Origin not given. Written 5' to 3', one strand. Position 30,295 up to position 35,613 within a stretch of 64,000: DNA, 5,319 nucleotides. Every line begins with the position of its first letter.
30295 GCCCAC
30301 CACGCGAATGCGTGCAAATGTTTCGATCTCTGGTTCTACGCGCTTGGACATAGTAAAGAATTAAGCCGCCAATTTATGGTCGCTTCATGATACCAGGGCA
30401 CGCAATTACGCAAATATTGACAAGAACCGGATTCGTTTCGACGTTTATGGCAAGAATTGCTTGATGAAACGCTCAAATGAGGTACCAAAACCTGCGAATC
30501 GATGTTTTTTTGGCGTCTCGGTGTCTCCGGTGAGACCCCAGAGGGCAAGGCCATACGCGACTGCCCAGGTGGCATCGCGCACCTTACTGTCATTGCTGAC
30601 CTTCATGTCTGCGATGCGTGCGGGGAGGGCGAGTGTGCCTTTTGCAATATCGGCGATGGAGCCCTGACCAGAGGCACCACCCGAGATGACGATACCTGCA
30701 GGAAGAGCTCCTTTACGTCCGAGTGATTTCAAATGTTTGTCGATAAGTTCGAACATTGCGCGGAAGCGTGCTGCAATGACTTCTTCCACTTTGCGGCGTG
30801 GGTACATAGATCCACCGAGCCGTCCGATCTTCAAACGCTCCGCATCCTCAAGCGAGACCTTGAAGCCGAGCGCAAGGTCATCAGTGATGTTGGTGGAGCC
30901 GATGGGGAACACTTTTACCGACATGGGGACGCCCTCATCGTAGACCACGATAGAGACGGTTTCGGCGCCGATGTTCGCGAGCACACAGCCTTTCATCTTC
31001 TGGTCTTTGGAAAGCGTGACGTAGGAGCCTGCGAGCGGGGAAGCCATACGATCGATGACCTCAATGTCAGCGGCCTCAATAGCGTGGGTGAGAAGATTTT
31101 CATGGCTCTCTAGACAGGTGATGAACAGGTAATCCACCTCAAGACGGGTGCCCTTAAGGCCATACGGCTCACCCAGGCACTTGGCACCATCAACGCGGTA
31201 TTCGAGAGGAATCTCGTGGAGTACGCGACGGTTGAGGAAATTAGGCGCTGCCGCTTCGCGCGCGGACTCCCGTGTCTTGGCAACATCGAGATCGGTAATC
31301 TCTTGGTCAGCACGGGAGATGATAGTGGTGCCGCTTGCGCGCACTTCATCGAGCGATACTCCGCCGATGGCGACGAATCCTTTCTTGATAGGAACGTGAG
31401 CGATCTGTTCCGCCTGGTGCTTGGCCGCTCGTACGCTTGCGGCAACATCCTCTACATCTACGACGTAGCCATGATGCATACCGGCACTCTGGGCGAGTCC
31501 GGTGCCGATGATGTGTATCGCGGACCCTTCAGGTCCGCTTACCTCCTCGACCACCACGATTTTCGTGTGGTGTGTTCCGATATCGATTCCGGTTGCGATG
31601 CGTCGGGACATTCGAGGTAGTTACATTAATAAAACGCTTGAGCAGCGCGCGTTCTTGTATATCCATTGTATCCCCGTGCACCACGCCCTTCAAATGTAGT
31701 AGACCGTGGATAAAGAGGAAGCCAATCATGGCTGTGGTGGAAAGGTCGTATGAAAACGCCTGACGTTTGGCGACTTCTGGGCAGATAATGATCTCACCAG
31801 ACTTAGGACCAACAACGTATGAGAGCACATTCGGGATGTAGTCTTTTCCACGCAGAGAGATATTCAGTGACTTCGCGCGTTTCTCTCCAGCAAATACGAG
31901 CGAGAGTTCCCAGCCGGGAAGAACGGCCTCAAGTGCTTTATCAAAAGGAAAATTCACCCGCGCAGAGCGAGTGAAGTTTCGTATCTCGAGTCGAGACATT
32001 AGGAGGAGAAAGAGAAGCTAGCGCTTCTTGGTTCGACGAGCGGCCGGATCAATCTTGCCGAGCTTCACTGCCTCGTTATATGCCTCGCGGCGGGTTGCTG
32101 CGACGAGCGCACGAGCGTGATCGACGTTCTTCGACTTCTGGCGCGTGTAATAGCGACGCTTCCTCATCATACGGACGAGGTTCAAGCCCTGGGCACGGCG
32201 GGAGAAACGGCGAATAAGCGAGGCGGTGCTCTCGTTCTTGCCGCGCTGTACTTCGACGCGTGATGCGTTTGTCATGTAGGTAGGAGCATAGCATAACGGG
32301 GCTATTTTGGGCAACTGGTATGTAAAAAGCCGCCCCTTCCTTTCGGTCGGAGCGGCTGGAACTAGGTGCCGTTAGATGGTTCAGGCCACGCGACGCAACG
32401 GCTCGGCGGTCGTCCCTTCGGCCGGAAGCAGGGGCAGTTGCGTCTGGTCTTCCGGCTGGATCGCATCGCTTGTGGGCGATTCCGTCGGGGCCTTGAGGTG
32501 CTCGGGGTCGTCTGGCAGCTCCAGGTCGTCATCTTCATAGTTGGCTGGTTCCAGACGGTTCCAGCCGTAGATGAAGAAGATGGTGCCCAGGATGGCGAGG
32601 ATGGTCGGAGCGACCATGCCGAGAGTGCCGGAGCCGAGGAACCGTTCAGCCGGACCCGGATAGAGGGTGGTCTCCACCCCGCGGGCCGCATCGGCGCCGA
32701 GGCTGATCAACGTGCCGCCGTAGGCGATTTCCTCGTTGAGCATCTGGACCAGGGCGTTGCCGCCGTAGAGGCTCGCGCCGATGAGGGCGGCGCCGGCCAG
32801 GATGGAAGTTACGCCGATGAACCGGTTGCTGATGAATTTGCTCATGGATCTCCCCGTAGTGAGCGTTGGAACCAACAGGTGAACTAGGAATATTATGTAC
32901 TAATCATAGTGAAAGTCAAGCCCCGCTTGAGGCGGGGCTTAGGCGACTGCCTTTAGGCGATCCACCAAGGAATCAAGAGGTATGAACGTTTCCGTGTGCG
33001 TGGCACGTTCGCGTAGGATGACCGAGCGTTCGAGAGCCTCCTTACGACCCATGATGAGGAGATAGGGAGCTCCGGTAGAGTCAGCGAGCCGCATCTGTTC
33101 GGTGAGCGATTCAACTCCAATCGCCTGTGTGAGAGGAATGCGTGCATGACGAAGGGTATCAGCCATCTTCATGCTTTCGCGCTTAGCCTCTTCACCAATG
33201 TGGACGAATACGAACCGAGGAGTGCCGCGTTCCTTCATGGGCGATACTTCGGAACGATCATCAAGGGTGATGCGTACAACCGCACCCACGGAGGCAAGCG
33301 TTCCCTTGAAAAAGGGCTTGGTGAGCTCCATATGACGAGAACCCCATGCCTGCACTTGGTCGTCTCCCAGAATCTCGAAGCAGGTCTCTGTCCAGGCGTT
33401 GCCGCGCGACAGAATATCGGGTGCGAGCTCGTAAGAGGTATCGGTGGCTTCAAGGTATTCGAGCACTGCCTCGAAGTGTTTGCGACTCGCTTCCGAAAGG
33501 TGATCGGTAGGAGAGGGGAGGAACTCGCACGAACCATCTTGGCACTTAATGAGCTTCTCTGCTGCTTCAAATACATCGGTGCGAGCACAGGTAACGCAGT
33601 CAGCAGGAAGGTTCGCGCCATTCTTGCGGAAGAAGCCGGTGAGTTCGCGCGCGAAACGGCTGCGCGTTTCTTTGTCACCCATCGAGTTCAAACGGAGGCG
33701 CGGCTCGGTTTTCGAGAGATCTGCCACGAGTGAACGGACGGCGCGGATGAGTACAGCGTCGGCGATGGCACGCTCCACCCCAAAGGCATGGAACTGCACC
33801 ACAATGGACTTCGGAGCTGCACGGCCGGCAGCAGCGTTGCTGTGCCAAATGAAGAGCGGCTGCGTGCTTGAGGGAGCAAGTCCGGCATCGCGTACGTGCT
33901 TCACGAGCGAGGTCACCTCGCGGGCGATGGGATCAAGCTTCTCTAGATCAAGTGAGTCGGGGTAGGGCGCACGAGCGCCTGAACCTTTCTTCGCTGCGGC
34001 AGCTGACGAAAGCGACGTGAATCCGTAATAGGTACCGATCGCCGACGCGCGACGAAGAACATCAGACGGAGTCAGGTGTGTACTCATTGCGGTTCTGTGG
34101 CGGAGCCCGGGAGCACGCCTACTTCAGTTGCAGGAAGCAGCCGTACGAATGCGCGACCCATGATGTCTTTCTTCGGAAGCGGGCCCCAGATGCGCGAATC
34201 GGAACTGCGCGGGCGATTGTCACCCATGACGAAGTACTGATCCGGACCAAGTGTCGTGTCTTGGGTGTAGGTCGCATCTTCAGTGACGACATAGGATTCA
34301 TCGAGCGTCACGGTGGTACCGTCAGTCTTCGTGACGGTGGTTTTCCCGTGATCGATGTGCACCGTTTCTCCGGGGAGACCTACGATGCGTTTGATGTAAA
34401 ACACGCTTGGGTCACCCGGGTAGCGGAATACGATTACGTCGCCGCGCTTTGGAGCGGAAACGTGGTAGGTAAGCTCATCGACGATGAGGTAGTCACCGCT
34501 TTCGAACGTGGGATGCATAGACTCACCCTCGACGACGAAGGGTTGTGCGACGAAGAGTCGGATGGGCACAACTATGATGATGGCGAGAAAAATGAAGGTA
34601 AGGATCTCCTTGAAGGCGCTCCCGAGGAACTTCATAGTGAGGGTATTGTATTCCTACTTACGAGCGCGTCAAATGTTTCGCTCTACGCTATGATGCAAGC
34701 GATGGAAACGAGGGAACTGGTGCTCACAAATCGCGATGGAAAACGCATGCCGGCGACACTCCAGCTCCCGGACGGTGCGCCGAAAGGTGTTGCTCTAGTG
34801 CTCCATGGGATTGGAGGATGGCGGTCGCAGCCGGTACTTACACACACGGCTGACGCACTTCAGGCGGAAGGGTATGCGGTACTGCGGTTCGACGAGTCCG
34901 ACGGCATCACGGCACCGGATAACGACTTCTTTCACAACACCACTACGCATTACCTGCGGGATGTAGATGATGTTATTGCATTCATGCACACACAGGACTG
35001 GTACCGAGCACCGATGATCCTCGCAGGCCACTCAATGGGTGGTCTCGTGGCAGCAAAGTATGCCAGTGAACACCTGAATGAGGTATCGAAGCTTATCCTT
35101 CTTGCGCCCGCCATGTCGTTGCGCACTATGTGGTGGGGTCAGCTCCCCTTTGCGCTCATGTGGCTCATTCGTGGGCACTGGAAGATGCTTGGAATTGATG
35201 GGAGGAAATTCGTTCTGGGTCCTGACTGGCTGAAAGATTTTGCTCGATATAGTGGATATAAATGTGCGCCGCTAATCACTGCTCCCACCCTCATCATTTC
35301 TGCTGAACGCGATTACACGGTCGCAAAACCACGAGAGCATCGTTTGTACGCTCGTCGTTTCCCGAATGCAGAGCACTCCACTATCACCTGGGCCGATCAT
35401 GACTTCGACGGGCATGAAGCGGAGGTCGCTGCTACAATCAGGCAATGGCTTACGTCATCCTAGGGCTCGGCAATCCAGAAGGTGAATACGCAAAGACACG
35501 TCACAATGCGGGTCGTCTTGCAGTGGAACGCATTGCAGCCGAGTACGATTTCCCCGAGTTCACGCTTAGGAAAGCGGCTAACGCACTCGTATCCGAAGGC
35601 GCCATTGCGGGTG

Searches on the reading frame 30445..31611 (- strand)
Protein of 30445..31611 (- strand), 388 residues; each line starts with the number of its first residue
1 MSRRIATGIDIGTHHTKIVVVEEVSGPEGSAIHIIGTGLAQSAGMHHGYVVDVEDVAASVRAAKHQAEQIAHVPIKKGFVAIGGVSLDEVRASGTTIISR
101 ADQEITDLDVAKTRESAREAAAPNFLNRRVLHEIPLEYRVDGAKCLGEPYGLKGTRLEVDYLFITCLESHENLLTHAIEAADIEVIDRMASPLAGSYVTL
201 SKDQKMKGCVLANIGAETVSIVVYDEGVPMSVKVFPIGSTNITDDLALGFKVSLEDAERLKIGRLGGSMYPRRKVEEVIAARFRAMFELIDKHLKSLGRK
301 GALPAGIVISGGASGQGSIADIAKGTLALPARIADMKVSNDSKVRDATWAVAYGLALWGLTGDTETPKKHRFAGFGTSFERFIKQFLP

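Call 76: search_protein_families(library=pfam, proteins=[window:30445-31611:-], max_evalue=0.0001)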
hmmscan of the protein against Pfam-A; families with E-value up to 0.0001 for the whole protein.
window:30445-31611:- (388 aa): 3 families
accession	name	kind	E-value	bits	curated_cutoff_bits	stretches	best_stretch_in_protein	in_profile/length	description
PF14450.12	FtsA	-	5.8e-21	75.6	31.8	1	210-354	1-127/127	Cell division protein FtsA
PF02491.25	SHS2_FTSA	-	8.8e-13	48.9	25.4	1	91-165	8-79/79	SHS2 domain inserted in FTSA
PF11104.14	PilM_2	-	2.2e-05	24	27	0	178-357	145-337/340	Type IV pilus assembly protein PilM;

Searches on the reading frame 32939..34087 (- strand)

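Call 76: search_protein_families(library=pfam, proteins=[window:32939-34087:-], max_evalue=0.0001)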
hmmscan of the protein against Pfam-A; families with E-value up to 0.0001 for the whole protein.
window:32939-34087:- (382 aa): 1 family
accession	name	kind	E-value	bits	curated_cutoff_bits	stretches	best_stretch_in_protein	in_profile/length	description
PF03129.25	HGTP_anticodon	-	8.1e-09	36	21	1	295-380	5-93/94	Anticodon binding domain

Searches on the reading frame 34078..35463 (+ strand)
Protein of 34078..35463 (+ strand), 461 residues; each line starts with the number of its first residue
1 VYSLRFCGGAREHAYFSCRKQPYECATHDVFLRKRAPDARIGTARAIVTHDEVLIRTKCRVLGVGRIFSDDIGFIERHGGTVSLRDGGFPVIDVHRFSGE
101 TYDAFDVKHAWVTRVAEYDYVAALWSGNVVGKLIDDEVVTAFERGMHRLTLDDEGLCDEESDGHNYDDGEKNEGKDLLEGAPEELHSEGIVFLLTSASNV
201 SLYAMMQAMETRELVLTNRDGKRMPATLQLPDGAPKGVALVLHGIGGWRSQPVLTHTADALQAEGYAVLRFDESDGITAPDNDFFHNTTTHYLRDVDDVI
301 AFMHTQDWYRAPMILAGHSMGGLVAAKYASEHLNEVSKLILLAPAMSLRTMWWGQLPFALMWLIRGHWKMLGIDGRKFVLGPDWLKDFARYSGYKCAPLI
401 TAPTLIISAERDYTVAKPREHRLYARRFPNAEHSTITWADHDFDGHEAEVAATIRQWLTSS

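Call 76: search_protein_families(library=pfam, proteins=[window:34078-35463:+], max_evalue=0.0001)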
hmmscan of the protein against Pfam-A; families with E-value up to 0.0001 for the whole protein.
window:34078-35463:+ (461 aa): 5 families
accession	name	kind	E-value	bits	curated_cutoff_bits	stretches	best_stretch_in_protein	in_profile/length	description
PF12146.15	Hydrolase_4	-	6.8e-22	78.4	27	1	234-368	2-134/239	Serine aminopeptidase, S33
PF00561.26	Abhydrolase_1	-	2.2e-10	41.1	25.8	1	240-351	4-112/245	alpha/beta hydrolase fold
PF12697.13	Abhydrolase_6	-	2.2e-08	35.5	26.3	1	240-401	2-157/217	Alpha/beta hydrolase family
PF20408.4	Abhydrolase_11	-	2.9e-07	30.8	27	1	238-340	4-103/193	Alpha/beta hydrolase domain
PF00756.26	Esterase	-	8e-06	26.2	22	1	304-363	111-166/251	Putative esterase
